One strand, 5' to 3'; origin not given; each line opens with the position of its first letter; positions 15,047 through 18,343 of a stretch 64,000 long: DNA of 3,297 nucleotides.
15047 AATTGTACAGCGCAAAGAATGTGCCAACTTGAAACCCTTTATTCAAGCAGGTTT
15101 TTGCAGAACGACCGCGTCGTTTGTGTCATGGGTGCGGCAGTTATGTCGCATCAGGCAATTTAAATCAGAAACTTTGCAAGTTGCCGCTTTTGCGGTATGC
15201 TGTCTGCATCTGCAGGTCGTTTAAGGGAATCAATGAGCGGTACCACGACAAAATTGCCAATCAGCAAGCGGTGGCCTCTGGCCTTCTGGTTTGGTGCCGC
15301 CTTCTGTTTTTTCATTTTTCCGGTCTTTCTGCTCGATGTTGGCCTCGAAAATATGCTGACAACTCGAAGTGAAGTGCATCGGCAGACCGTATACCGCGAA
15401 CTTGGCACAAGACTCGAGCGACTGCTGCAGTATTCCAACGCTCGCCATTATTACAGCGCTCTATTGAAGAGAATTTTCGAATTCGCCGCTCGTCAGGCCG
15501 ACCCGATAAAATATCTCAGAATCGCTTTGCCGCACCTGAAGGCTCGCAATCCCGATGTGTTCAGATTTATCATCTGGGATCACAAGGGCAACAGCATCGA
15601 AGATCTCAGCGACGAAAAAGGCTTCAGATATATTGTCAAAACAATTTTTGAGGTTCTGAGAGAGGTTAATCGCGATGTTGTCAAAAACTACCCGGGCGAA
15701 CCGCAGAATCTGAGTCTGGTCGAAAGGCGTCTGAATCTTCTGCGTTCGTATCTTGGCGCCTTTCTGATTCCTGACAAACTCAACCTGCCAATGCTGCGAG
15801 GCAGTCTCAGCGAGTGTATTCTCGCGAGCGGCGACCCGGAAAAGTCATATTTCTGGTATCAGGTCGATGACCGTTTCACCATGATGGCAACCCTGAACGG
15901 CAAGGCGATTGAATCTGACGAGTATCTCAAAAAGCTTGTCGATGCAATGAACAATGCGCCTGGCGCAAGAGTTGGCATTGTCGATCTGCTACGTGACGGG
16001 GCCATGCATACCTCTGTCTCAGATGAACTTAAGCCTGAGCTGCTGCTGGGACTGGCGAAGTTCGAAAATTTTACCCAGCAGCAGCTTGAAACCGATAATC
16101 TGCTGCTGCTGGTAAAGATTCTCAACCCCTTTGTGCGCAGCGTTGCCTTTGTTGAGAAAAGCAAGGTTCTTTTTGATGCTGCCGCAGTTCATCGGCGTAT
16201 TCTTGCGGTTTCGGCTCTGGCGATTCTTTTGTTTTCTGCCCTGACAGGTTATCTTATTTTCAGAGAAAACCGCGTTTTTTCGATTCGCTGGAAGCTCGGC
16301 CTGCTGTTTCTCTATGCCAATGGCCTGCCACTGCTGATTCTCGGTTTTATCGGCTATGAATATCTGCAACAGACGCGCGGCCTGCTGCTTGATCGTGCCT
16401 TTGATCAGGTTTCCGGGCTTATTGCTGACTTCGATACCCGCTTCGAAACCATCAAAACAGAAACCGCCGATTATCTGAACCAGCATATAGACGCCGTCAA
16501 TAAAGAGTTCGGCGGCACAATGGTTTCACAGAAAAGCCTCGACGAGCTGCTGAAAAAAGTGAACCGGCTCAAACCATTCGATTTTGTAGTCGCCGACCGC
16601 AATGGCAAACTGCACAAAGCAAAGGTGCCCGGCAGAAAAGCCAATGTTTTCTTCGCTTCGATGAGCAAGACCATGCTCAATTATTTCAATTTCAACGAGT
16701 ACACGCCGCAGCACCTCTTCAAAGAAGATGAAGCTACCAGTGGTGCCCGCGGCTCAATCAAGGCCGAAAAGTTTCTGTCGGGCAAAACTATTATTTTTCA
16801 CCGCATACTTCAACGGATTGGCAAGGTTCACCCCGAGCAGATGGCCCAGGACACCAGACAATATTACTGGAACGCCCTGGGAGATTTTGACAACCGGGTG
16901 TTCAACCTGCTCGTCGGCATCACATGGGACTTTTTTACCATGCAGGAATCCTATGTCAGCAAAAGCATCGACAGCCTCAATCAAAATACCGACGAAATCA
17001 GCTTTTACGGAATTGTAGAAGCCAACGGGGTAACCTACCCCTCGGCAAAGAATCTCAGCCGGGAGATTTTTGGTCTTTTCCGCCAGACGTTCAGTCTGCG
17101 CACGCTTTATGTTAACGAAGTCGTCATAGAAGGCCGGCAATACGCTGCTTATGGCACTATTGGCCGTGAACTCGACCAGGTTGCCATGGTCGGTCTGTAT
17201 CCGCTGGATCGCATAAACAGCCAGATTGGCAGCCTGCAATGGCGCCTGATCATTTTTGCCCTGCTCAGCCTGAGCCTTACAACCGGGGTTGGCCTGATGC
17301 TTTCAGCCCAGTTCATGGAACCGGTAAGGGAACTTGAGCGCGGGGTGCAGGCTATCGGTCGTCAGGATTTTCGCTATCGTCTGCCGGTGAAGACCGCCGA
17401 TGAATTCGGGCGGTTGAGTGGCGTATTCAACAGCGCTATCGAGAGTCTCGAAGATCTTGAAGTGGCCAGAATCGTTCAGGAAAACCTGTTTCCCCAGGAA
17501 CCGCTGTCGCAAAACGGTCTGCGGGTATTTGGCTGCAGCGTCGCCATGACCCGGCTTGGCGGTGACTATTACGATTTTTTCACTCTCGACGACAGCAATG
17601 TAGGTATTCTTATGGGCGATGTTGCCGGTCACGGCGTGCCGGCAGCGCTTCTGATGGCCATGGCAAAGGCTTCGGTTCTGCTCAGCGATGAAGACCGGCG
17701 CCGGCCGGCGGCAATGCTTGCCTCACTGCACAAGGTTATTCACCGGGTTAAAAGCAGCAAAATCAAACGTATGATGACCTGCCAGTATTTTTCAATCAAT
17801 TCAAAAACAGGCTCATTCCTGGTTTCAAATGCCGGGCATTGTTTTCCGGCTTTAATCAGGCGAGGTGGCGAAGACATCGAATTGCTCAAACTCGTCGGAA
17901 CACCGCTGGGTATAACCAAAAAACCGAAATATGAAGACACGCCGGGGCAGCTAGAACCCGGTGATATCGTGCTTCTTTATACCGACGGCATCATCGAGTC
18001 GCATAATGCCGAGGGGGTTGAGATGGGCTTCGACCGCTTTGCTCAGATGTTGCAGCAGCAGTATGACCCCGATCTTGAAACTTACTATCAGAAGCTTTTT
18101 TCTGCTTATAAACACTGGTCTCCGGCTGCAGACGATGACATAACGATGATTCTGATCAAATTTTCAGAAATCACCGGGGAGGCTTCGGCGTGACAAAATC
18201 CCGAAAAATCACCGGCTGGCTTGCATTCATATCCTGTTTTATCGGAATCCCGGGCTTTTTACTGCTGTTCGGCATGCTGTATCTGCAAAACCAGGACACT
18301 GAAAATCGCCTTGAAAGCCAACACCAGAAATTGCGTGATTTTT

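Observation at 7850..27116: Triplicated pair of giant 4TM-HAMP-PP2C sensor phosphatases in strict A-B-A-B-A-B alternation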

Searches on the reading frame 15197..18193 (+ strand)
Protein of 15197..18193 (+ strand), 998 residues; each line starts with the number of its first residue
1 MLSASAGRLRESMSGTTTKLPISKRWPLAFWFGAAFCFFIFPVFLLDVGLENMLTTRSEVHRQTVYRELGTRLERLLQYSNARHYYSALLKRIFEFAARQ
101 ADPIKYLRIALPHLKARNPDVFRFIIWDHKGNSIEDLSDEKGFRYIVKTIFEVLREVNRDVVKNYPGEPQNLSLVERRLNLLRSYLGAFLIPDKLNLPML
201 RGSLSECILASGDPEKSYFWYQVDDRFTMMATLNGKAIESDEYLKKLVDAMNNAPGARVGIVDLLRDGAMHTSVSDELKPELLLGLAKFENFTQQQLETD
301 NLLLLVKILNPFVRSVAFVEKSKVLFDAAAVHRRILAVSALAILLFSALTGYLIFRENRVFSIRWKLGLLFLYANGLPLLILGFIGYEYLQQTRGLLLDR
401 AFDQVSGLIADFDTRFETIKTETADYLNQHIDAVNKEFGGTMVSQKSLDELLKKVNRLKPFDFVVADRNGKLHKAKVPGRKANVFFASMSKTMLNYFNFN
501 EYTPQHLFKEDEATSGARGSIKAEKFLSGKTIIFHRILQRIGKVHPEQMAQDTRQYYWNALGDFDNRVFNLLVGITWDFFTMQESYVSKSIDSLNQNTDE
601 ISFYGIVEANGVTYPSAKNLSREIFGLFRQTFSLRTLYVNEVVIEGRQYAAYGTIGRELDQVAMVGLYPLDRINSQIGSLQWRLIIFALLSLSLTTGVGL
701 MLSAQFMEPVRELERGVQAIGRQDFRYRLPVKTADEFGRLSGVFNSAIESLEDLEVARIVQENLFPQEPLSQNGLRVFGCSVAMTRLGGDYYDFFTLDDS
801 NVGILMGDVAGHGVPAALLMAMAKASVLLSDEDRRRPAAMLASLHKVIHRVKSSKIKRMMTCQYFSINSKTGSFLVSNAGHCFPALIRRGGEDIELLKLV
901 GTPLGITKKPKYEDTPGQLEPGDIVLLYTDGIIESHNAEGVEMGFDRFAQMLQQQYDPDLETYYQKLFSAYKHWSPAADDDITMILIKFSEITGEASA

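Call 3: search_protein_families(library=pfam, proteins=[window:15197-18193:+], max_evalue=0.01)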
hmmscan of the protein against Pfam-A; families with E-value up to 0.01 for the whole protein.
window:15197-18193:+ (998 aa): 2 families
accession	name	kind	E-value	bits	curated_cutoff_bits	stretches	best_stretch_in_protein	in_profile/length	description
PF07228.17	SpoIIE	-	5e-40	138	25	1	798-989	1-191/192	Stage II sporulation protein E (SpoIIE)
PF00672.30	HAMP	-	1.1e-10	42.1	25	1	702-753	2-53/53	HAMP domain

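Call 8: search_protein_families(library=ncbifam, proteins=[window:15197-18193:+], max_evalue=0.01)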
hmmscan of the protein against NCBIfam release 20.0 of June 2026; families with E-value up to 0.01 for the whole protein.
window:15197-18193:+ (998 aa): 14 families
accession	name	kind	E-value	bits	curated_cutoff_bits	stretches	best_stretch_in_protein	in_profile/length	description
NF038263.1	prot_phos_SiaA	equivalog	4.9e-20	71.6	700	2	757-989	418-657/658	biofilm regulation protein phosphatase SiaA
NF045505.1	RR_RssB_Pseudo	equivalog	9.2e-11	41.4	700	1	752-935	154-341/394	two-component system response regulator RssB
NF033092.0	HK_WalK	equivalog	6.9e-07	28.2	725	1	671-753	166-248/594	cell wall metabolism sensor histidine kinase WalK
NF040691.1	MtrAB_MtrB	equivalog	4e-06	26.1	450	1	660-753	166-259/507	MtrAB system histidine kinase MtrB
TIGR02865.1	spore_II_E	equivalog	1.2e-05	23.6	490.8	1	878-989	655-763/764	stage II sporulation protein E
NF058645.1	MCPCtpMPsAe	equivalog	2.1e-05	23.5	900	1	672-754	195-279/558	methyl-accepting chemotaxis protein CtpM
NF012163.2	BaeS_SmeS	equivalog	4.6e-05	22.5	500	1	680-758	163-240/457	sensor histidine kinase efflux regulator BaeS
NF007837.0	PRK10549.1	equivalog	0.00021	20.2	603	1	686-756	169-238/466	envelope stress sensor histidine kinase BaeS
NF045911.1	TCSHisKinNblS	equivalog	0.00045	18.7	1000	1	705-759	204-258/621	two-component system sensor histidine kinase NblS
NF011874.0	PRK15347.1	equivalog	0.0007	17.7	852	1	663-751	277-366/921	two component system sensor kinase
TIGR01386.1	cztS_silS_copS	subfamily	0.0011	18.1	292.55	1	679-753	161-236/457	heavy metal sensor histidine kinase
NF008468.0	PRK11360.1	equivalog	0.0023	16.3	646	1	671-754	185-266/616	two-component system sensor histidine kinase AtoS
NF053592.1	HK_near_YfiR_like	equivalog_domain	0.0032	17.1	194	1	644-751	113-221/223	sensor histidine kinase, YfiR-like protein-associated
NF007423.1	PRK09966.1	equivalog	0.0092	14.9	325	0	684-755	149-225/390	diguanylate cyclase DgcN/YfiN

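Call 10: find_homologous_proteins(query=window:15197-18190:+, max_evalue=1e-10)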
Query window:15197-18190:+ (998 aa): 64 proteins with E <= 1e-10 among 8000 candidates.
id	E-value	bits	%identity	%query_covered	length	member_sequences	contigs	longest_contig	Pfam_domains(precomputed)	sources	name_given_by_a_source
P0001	0.0e+0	2213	98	100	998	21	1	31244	PF00672.31,PF07228.18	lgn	-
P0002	0.0e+0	2026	89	99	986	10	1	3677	PF00672.31,PF07228.18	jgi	-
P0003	0.0e+0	2008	88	100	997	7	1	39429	PF00672.31,PF07228.18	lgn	-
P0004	0.0e+0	2002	87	99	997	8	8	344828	PF00672.31,PF07228.18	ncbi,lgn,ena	-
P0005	0.0e+0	1622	71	98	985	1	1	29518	PF00672.31,PF07228.18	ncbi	-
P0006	0.0e+0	1606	70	99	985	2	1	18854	PF00672.31,PF07228.18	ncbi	-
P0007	0.0e+0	1559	68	99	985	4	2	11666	PF00672.31,PF07228.18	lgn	-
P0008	0.0e+0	1498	69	95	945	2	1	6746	PF00672.31,PF07228.18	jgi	jgi:hypothetical protein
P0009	0.0e+0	1488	66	97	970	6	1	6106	PF00672.31,PF07228.18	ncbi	-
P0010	0.0e+0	1472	64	98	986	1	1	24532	PF00672.31,PF07228.18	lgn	-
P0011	0.0e+0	1437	63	98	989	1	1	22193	PF00672.31,PF07228.18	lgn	-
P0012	0.0e+0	1435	63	98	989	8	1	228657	PF00672.31,PF07228.18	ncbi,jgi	-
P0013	0.0e+0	1320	58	97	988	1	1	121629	PF00672.31,PF07228.18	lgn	-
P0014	0.0e+0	1319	57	98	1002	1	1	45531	PF00672.31,PF07228.18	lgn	-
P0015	0.0e+0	1305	57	98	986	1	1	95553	PF00672.31,PF07228.18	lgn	-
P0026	0.0e+0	1162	52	98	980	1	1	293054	PF00672.31,PF07228.18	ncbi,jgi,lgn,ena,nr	ncbi:MAG: hypothetical protein CVV42_10215 [Candidatus Riflebacteria bacterium HGW-Riflebacteria-2]|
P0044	3.2e-293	994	46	97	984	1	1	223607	PF00672.31,PF07228.18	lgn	-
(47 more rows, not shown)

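Call 11: find_encoding_contigs(protein=P0026, flank=10000, max_places=2)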
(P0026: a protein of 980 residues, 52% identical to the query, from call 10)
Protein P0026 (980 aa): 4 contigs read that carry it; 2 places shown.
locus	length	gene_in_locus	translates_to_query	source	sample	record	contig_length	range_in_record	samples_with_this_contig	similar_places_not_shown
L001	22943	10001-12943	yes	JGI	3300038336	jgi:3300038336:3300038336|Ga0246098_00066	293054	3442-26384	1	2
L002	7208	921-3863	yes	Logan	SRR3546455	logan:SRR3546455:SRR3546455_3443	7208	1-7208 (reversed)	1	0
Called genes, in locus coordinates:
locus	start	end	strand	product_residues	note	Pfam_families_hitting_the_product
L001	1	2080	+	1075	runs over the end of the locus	-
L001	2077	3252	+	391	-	PF25876:HH_MFP_RND (weak), PF25893:HH_CzcB (weak), PF25954:Beta-barrel_RND_2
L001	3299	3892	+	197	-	PF00210:Ferritin, PF02915:Rubrerythrin, PF23458:DUF7130, PF21349:RUBY_RBDX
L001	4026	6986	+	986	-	PF00672:HAMP, PF07228:SpoIIE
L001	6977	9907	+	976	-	PF00672:HAMP, PF07228:SpoIIE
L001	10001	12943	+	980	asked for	PF00672:HAMP, PF07228:SpoIIE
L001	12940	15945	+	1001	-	PF00672:HAMP, PF07228:SpoIIE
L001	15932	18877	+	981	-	PF00672:HAMP, PF07228:SpoIIE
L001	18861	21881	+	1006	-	PF00672:HAMP (weak), PF07228:SpoIIE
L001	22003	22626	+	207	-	PF01726:LexA_DNA_bind, PF00717:Peptidase_S24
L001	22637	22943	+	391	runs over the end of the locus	PF00817:IMS, PF11798:IMS_HHH (weak), PF21999:IMS_HHH_1 (weak), PF11799:IMS_C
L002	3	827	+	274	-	?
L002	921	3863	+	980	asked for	PF00672:HAMP, PF07228:SpoIIE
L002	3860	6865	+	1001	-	PF00672:HAMP, PF07228:SpoIIE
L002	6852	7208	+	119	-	?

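Call 12: find_encoding_contigs(protein=P0044, flank=10000, max_places=2)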
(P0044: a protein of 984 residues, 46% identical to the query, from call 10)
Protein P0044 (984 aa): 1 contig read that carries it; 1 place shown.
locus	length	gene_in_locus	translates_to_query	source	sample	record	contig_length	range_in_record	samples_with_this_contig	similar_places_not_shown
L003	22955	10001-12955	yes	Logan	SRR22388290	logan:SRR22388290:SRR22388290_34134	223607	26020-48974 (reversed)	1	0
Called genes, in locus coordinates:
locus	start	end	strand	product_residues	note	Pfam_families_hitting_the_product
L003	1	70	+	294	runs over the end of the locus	PF02518:HATPase_c, PF14501:HATPase_c_5 (weak)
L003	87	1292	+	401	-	PF00072:Response_reg, PF08668:HDOD, PF01966:HD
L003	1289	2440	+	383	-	PF00072:Response_reg, PF07228:SpoIIE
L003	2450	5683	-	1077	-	PF08269:dCache_2, PF17200:sCache_2, PF17201:Cache_3-Cache_2 (weak), PF00672:HAMP (weak), PF00989:PAS, PF00512:HisKA, PF02518:HATPase_c, PF00072:Response_reg, +3 more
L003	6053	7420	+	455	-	PF01554:MatE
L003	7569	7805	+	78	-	-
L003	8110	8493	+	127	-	-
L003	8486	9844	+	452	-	PF00970:FAD_binding_6 (faint), PF01794:Ferric_reduct, PF08022:FAD_binding_8, PF00175:NAD_binding_1, PF08030:NAD_binding_6 (faint)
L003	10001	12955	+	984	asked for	PF00672:HAMP, PF07228:SpoIIE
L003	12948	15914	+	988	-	PF00672:HAMP, PF07228:SpoIIE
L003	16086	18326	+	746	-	PF03971:IDH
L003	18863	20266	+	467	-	PF02321:OEP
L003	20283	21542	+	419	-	PF25917:BSH_RND (weak), PF25984:BSH_YknX (faint), PF25944:Beta-barrel_RND (weak), PF25954:Beta-barrel_RND_2, PF25967:RND-MFP_C (weak), PF25989:YknX_C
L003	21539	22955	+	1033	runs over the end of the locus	PF00873:ACR_tran, PF03176:MMPL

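Call 20: find_related_loci(query=A3, collection=genome_contigs, flank=10000)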
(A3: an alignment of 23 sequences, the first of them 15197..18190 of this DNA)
Query A3 (998 aa) in genome_contigs; peptide patterns used: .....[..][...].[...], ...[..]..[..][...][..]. (x = any residue, [..] = any of these).
600 stretches matched a pattern (row limit reached: there are more); 589 encode a relative of the query (tblastn E <= 1e-3); the best 80 are kept; 80 distinct loci.
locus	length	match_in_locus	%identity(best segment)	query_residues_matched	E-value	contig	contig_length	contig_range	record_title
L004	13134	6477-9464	67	2-996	0e+0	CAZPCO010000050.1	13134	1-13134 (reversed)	MAG TPA_asm: uncultured bacterium isolate binchicken_co117_419 genome assembly, contig: NODE_8654_length_13134_cov_4.833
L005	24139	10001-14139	52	16-991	0e+0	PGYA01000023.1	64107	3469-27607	MAG: Candidatus Riflebacteria bacterium HGW-Riflebacteria-2 bjp_ig2102_scaffold_368, whole genome shotgun sequence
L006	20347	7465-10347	42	25-989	0e+0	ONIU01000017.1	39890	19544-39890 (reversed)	uncultured bacterium isolate RUG334 genome assembly, contig: scaffold_754, whole genome shotgun sequence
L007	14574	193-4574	29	32-991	2e-140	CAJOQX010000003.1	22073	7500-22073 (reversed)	Candidatus Riflebacteria bacterium isolate Rumen_Coassembly_mag_344 genome assembly, contig: k87_152213, whole genome sh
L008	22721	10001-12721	30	73-989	3e-138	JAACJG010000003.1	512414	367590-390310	MAG: Candidatus Rifleibacterium amylolyticum isolate CH46 Scaffold02, whole genome shotgun sequence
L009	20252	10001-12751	29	66-988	1e-127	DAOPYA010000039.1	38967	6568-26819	MAG TPA_asm: Candidatus Rifleibacterium sp. isolate AMR_MDS_1326 NODE_916_length_38967_cov_7.265959, whole genome shotgu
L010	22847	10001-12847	27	22-989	3e-117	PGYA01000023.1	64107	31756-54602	MAG: Candidatus Riflebacteria bacterium HGW-Riflebacteria-2 bjp_ig2102_scaffold_368, whole genome shotgun sequence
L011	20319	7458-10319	30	29-989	6e-146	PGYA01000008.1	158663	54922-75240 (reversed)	MAG: Candidatus Riflebacteria bacterium HGW-Riflebacteria-2 bjp_ig2102_scaffold_186, whole genome shotgun sequence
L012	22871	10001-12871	33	31-987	8e-167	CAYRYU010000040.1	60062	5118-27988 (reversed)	MAG TPA_asm: uncultured bacterium isolate binchicken_co66_92 genome assembly, contig: NODE_942_length_60062_cov_18.82342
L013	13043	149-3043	44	23-989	0e+0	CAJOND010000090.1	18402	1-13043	Candidatus Riflebacteria bacterium isolate Reindeer_2_mag_167 genome assembly, contig: scaffold_5038, whole genome shotg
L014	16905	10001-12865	26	19-988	2e-91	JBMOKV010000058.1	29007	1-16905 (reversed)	MAG: Candidatus Rifleibacteriota bacterium isolate Betzabe_MAG007 MAG007_58, whole genome shotgun sequence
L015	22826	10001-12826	26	31-990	3e-82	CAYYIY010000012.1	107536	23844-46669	MAG TPA_asm: uncultured bacterium isolate binchicken_co135_188 genome assembly, contig: NODE_423_length_107536_cov_4.881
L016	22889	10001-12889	26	16-989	2e-98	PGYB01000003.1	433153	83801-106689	MAG: Candidatus Riflebacteria bacterium HGW-Riflebacteria-1 bjp_ig2103_scaffold_8, whole genome shotgun sequence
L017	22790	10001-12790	26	31-987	1e-82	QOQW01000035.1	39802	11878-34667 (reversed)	MAG: Candidatus Ozemobacter sibiricus isolate BY5 NODE_559, whole genome shotgun sequence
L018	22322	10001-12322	28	229-988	9e-69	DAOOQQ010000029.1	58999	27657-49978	MAG TPA_asm: Candidatus Ozemobacteraceae bacterium isolate AMR_MDS_2567 NODE_576_length_58999_cov_7.355303, whole genome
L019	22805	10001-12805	25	27-994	2e-68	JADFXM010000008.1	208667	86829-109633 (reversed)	MAG: Candidatus Riflebacteria bacterium isolate nDJH14bin3 nDJH14_bin3_NODE_8_length_208667_cov_106.239321, whole genome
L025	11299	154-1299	35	615-997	6e-65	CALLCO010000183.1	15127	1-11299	MAG: Candidatus Ozemobacteraceae bacterium isolate N1_Bin_METABAT__69_1 genome assembly, contig: c_000000860735, whole g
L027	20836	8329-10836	31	206-996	9e-47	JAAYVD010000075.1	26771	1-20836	MAG: Candidatus Riflebacteria bacterium isolate AS27yjCOA_28 76626_AS27, whole genome shotgun sequence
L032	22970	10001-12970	25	36-988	3e-49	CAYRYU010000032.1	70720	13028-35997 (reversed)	MAG TPA_asm: uncultured bacterium isolate binchicken_co66_92 genome assembly, contig: NODE_725_length_70720_cov_25.29157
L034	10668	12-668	34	770-989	2e-34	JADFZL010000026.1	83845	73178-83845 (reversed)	MAG: Candidatus Riflebacteria bacterium isolate nHGRbin4 nHGR_bin4_NODE_26_length_83845_cov_19.948410, whole genome shot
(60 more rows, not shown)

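Call 48: search_protein_families(library=pfam, alignment_id=A6, max_evalue=0.0001)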
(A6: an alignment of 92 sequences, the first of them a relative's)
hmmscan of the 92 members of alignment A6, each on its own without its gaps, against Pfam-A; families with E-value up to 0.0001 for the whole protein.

A. member 1, L003:2453-5683:- (1077 aa): 11 families
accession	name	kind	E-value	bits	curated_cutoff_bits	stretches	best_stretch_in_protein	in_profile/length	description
PF08269.17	dCache_2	-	9.5e-49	166.6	26.5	1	49-349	16-297/298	Cache domain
PF17200.10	sCache_2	-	8.1e-34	117.2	25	1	75-232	1-146/155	Single Cache domain 2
PF00072.30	Response_reg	-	3.9e-24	85.4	30.2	1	956-1063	1-106/111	Response regulator receiver domain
PF02518.31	HATPase_c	-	4.6e-19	69.3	26.4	1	815-936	1-110/111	Histidine kinase-, DNA gyrase B-, and HSP90-like ATPase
PF17201.10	Cache_3-Cache_2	-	4.1e-14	53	27.7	2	240-356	185-296/299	Cache 3/Cache 2 fusion domain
PF00989.32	PAS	-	2.8e-11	43.9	22.6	1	450-563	4-113/113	PAS fold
PF08448.16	PAS_4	-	4.4e-10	40.2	23.1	1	453-566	1-108/110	PAS fold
PF00512.31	HisKA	-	6.7e-10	39.3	26.9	1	709-773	3-65/66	His Kinase A (phospho-acceptor) domain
PF13188.13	PAS_8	-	6e-08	32.8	21.8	0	447-502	1-53/65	PAS domain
PF00672.30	HAMP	-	4.6e-07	30.5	25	1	377-428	1-51/53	HAMP domain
PF13426.13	PAS_9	-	2.5e-06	28.1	27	1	458-565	2-103/103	PAS domain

B. families by the number of members that match (of 92 scanned): 118 families (the first 25 are shown)
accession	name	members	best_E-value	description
PF00072.30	Response_reg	4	3.9e-24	Response regulator receiver domain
PF01725.21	Ham1p_like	3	5.3e-60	Ham1 family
PF01138.27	RNase_PH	3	2.9e-26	3' exoribonuclease family, domain 1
PF01584.24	CheW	3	4.7e-19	CheW-like domain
PF03725.20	RNase_PH_C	3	1.2e-13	3' exoribonuclease family, domain 2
PF13426.13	PAS_9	2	1.3e-25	PAS domain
PF00989.32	PAS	2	2.8e-24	PAS fold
PF00753.33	Lactamase_B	2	3.9e-20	Metallo-beta-lactamase superfamily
PF02518.31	HATPase_c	2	4.6e-19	Histidine kinase-, DNA gyrase B-, and HSP90-like ATPase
PF13188.13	PAS_8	2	1.3e-13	PAS domain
PF23477.1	zf_Tbcl_2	2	1.1e-11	Probable treble clef zinc finger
PF08281.18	Sigma70_r4_2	2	8.3e-11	Sigma-70, region 4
PF08448.16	PAS_4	2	4.4e-10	PAS fold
PF00512.31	HisKA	2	6.7e-10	His Kinase A (phospho-acceptor) domain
PF13508.13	Acetyltransf_7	2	1.8e-09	Acetyltransferase (GNAT) domain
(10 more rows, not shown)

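Call 91: search_protein_families(library=pfam, alignment_id=A7, max_evalue=0.001)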
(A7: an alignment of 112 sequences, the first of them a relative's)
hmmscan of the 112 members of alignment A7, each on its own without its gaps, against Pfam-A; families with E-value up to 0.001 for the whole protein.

A. member 1, L003:718-1164:- (149 aa): 0 families

B. families by the number of members that match (of 112 scanned): 36 families (the first 25 are shown)
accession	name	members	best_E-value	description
PF01725.21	Ham1p_like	3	5.3e-60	Ham1 family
PF13673.13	Acetyltransf_10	3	4.6e-14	Acetyltransferase (GNAT) domain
PF00583.31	Acetyltransf_1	3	5.9e-12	Acetyltransferase (GNAT) family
PF13508.13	Acetyltransf_7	3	8.3e-10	Acetyltransferase (GNAT) domain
PF01740.26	STAS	3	1.4e-09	STAS domain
PF01934.22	HepT-like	2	1.7e-24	Ribonuclease HepT-like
PF01584.24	CheW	2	4.7e-19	CheW-like domain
PF04542.20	Sigma70_r2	2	6.8e-16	Sigma-70 region 2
PF23477.1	zf_Tbcl_2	2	1.1e-11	Probable treble clef zinc finger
PF08281.18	Sigma70_r4_2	2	8.3e-11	Sigma-70, region 4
PF04545.22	Sigma70_r4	2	1.5e-06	Sigma-70, region 4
PF08445.16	FR47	2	3e-05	FR47-like protein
PF10755.14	DUF2585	1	2.8e-54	Protein of unknown function (DUF2585)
PF02639.20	DUF188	1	3.7e-45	Uncharacterized BCR, YaiI/YqxD family COG1671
PF00085.26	Thioredoxin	1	8e-31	Thioredoxin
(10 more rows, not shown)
